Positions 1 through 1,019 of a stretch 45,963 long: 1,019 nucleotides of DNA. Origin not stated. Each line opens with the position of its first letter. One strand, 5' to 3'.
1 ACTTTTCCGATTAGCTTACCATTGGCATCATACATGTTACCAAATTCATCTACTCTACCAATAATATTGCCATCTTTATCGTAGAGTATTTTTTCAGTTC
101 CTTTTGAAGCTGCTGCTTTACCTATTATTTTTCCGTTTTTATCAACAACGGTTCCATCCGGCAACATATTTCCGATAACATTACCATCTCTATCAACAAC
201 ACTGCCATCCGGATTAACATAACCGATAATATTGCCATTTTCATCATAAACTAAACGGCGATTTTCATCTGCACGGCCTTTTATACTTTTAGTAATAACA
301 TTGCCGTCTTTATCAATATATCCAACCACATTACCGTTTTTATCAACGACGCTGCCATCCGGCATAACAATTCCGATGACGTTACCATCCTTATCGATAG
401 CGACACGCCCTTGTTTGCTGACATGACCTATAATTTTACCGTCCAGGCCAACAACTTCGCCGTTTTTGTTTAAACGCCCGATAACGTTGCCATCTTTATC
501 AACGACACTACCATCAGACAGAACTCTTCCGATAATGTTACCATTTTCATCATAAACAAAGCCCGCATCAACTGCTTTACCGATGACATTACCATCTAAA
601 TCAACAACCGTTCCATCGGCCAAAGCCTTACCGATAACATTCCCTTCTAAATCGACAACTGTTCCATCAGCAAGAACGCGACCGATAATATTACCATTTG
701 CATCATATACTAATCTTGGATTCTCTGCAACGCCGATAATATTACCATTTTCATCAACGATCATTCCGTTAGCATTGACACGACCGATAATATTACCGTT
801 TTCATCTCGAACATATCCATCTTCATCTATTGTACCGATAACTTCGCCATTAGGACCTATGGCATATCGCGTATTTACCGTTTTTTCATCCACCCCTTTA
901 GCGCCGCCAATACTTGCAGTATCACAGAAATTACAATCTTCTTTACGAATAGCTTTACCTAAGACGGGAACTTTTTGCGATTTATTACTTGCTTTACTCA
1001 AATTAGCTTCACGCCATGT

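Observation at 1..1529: The VirB10-position gene encodes a TM anchor, an ASH/choice-of-anchor-D-like beta-sandwich and about 17 copies of a 17-aa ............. repeat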

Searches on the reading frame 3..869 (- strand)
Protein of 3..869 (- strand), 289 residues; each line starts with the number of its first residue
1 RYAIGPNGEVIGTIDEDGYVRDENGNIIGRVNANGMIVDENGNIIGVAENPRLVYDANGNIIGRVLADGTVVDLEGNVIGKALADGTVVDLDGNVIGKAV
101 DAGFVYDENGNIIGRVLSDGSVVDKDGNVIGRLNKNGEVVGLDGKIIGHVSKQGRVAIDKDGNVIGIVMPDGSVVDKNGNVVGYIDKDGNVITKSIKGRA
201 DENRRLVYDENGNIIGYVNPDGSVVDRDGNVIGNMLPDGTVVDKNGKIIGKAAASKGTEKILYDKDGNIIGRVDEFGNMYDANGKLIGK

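Call 69: predict_structure(alignment_id=A3)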
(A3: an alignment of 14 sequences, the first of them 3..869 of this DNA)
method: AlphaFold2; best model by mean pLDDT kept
length: 289 residues; sequences in the alignment: 14
mean_pLDDT: 78.4   pTM: 0.46
mean pLDDT of the five models: 78.4, 77.7, 76.5, 73.4, 71.9
residues with pLDDT >= 90: 71; 70-90: 152; 50-70: 55; < 50: 11
segments of 3 or more residues with pLDDT < 50: 194-202
pLDDT, mean of each block of 10 residues (from residue 1): 71 86 93 79 78 87 86 91 90 92 71 75 81 87 87 60 62 64 67 45 70 81 83 89 93 65 74 83 83
secondary structure, 60 per line:
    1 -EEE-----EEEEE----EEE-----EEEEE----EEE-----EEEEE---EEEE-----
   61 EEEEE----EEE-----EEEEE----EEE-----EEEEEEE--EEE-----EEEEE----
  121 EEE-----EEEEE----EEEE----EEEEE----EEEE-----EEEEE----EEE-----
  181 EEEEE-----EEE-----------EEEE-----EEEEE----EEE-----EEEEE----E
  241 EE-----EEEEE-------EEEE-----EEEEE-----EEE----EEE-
elements in order: E2-4 E10-14 E19-21 E27-31 E36-38 E44-48 E52-55 E61-65 E70-72 E78-82 E87-89 E95-101 E104-106 E112-116 E121-123 E129-133 E138-141 E146-150 E155-158 E164-168 E173-175 E181-185 E191-193 E205-208 E214-218 E223-225 E231-235 E240-242 E248-252 E260-263 E269-273 E279-281 E286-288

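Call 73: fold_search(model_id=the predicted structure, library=pdb)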
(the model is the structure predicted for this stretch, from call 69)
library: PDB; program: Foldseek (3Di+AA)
matches with E <= 10: 1181; with E <= 0.001: 58
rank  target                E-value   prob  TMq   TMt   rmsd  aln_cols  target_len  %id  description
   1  8uy4_A                5.8e-15  1.00  0.13  0.04  25.7       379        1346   18  Acinetobacter baumannii Tse15 Rhs effector (released 2024-10-09)
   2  7q97_A                1.1e-13  0.92  0.10  0.05  26.0       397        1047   17  Structure of the bacterial type VI secretion system effector RhsA. (released 2021-12-22)
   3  8uxt                  1.7e-13  0.98  0.12  0.04  24.3       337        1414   16  Acinetobacter baumannii Tse15 Rhs effector, toxin cleavage mutant (D1369N, D1391N) (released 2024-10-09)
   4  8qja_A                2.0e-13  0.98  0.12  0.06  24.1       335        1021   18  T6SS-linked Rhs repeat protein - Advenella mimigardefordensis VgrG-Rhs core (released 2024-09-25)
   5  8qja_C                3.8e-13  0.96  0.10  0.05  24.0       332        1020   17  T6SS-linked Rhs repeat protein - Advenella mimigardefordensis VgrG-Rhs core (released 2024-09-25)
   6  8qja_D                2.3e-12  0.96  0.13  0.05  25.4       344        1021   16  T6SS-linked Rhs repeat protein - Advenella mimigardefordensis VgrG-Rhs core (released 2024-09-25)
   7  8qjd_B                3.4e-11  0.84  0.11  0.05  24.7       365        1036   14  T6SS-linked Rhs repeat protein - Salmonella bongori Rhs-core domain (released 2024-09-25)
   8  8cp6_B                8.2e-11  0.84  0.11  0.05  22.7       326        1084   18  Type six secretion system exported effector 5 (Tse5) (released 2023-12-06)
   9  8qjb_A                3.0e-10  0.85  0.13  0.05  23.4       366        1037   15  T6SS-linked Rhs repeat protein - Salmonella bongori Rhs-core domain extended N-terminus (released 2024-09-25)
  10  8h8a_A                6.1e-10  0.66  0.12  0.05  26.7       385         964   17  Type VI secretion system effector RhsP in its post-autoproteolysis and monomeric form (released 2023-01-18)
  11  8qjc                  1.0e-09  0.69  0.12  0.05  22.6       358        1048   14  T6SS-linked Rhs repeat protein - Salmonella bongori Rhs-core domain with toxin domain (released 2024-09-25)
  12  7bif_A                1.4e-09  0.92  0.15  0.15  20.1       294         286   17  Crystal structure of v22WRAP-T, a 7-bladed designer protein (released 2021-09-22)
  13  4igl_D                1.6e-09  0.77  0.13  0.08  24.4       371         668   14  Structure of the RHS-repeat containing BC component of the secreted ABC toxin complex from Yersinia entomophaga (released 2013-08-07)
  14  8h8b                  4.5e-09  0.54  0.12  0.05  25.1       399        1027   16  Type VI secretion system effector RhsP in its pre-autoproteolysis and monomeric form (released 2023-01-18)
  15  8fia_A                4.5e-09  0.47  0.11  0.04  25.0       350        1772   16  The structure of fly Teneurin self assembly (released 2023-05-03)
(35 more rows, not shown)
